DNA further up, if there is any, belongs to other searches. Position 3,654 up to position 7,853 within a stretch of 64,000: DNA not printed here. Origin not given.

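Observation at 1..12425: TonB/ABC importer translationally coupled to a three-subunit CobN-ChlD-ChlI chelatase, followed by an ABC-2 exporter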

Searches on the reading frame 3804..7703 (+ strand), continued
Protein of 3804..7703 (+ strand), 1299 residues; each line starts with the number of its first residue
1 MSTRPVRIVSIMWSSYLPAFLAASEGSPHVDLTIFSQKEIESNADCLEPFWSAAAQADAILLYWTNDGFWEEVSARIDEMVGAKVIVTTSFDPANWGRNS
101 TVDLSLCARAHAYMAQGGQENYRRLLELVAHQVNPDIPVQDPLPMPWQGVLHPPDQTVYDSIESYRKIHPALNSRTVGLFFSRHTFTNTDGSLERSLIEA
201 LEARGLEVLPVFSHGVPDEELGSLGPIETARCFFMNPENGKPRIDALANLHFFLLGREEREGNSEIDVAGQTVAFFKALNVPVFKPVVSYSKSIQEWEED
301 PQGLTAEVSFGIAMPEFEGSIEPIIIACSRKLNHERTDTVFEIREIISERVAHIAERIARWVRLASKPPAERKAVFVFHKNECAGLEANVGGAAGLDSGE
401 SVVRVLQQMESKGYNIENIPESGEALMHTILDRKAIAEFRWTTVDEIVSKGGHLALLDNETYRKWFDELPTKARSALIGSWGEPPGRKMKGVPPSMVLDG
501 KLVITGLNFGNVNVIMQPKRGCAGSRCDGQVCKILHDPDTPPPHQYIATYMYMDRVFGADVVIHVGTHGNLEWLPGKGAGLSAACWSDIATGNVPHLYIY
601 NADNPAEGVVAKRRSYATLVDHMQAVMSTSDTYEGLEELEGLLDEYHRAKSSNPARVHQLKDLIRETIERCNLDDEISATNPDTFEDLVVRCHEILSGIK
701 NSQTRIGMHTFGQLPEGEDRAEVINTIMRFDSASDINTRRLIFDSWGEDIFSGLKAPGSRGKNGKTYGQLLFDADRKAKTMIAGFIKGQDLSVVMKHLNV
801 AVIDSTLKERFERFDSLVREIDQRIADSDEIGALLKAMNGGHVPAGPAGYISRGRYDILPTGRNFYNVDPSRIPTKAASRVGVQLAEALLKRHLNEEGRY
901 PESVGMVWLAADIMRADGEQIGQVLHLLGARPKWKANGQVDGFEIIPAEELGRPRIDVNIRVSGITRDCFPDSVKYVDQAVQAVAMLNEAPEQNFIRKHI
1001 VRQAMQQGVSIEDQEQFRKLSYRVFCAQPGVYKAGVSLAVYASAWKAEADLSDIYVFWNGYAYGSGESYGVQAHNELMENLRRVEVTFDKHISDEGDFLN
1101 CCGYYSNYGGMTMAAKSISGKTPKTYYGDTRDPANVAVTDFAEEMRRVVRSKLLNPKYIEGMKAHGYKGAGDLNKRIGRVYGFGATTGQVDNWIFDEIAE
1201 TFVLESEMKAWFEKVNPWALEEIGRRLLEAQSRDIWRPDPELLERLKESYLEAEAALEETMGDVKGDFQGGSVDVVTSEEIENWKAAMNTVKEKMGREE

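Call 32: search_protein_families(library=pfam, proteins=[L009:13896-16088:+, L009:15958-17067:+, L009:17094-17906:+, L009:17903-19339:+, L009:19257-19943:+, L009:19954-20373:+, L009:20309-21061:+, L009:20977-21756:+, L001:10235-11872:+, L003:5402-7603:+], max_evalue=0.0001)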
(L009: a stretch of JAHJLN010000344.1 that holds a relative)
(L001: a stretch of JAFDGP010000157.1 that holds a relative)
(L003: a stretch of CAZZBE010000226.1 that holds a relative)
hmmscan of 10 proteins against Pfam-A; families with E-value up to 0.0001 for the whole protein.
L009:13896-16088:+ (730 aa): 2 families
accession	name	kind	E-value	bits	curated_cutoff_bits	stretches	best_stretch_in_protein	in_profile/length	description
PF07715.20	Plug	-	1.1e-22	81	23.9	1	59-165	2-107/107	TonB-dependent Receptor Plug Domain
PF14905.12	OMP_b-brl_3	-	1.8e-07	31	27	1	300-595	2-306/408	Outer membrane protein beta-barrel family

L009:15958-17067:+ (369 aa): 1 family
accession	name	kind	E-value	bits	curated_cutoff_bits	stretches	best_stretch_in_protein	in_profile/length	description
PF01497.23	Peripla_BP_2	-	4.4e-35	121.6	27.5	1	98-335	1-232/235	Periplasmic binding protein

L009:17094-17906:+ (270 aa): 1 family
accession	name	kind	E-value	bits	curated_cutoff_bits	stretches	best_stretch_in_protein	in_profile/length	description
PF11932.13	DUF3450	-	4.9e-65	219.6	32.6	1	26-260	7-240/241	Protein of unknown function (DUF3450)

L009:17903-19339:+ (478 aa): 2 families
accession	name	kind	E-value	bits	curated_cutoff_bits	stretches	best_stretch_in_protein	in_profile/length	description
PF01618.21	MotA_ExbB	-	2.8e-32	111.6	22.9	1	345-461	8-127/127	MotA/TolQ/ExbB proton channel family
PF11932.13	DUF3450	-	5.5e-05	23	32.6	0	36-232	16-213/241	Protein of unknown function (DUF3450)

L009:19257-19943:+ (228 aa): 1 family
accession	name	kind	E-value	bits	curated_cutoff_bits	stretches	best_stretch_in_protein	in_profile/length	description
PF01618.21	MotA_ExbB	-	5.4e-25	88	22.9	1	112-216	20-124/127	MotA/TolQ/ExbB proton channel family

L009:19954-20373:+ (139 aa): 1 family
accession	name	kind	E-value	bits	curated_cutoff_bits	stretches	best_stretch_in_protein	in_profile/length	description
PF02472.21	ExbD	-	1.4e-30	106.4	25.4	1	12-134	3-126/128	Biopolymer transport protein ExbD/TolR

L009:20309-21061:+ (250 aa): 1 family
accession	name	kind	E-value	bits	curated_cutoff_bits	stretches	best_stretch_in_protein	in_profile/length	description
PF03544.19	TonB_C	-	6.9e-22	78.1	24.6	1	172-248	3-79/79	Gram-negative bacterial TonB protein C-terminal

L009:20977-21756:+ (259 aa): 8 families
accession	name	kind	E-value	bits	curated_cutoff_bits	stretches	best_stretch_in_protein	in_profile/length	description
PF13432.12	TPR_16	-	9.9e-11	42.3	32.7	1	61-122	3-63/65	Tetratricopeptide repeat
PF13428.12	TPR_14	-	1.7e-09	37.9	23.5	0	93-125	4-36/44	Tetratricopeptide repeat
PF13174.12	TPR_6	-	2.6e-07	31.3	26.3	0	93-123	3-33/33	Tetratricopeptide repeat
PF13371.12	TPR_9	-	3.2e-07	30.7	35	0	99-161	4-64/73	Tetratricopeptide repeat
PF07719.23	TPR_2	-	8.4e-07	29.1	27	0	56-84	2-30/34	Tetratricopeptide repeat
PF12895.13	ANAPC3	-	1.1e-06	29.3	27.2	1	70-151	4-81/82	Anaphase-promoting complex, cyclosome, subunit 3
PF14559.12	TPR_19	-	5.3e-06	27.1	25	0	67-123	3-58/68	Tetratricopeptide repeat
PF13424.12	TPR_12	-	6e-06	26.8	30.1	0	95-152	8-71/77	Tetratricopeptide repeat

L001:10235-11872:+ (545 aa): 3 families
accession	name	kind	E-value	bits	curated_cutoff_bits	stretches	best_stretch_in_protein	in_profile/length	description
PF00593.30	TonB_dep_Rec_b-barrel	-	1.6e-27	97.9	27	1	147-509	51-426/436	TonB dependent receptor-like, beta-barrel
PF14905.12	OMP_b-brl_3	-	1.9e-10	40.8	27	1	343-526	195-380/408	Outer membrane protein beta-barrel family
PF07715.20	Plug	-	4.4e-09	37.2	23.9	1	29-87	10-70/107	TonB-dependent Receptor Plug Domain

L003:5402-7603:+ (734 aa): 1 family
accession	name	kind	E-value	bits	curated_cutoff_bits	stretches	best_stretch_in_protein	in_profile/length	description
PF01497.23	Peripla_BP_2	-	5.5e-40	137.7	27.5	2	491-733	2-224/235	Periplasmic binding protein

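Call 45: search_protein_families(library=pfam, proteins=[L004:3535-4341:+], max_evalue=0.001)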
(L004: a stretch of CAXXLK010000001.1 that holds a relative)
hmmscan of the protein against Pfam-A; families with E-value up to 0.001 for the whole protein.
L004:3535-4341:+ (268 aa): 0 families
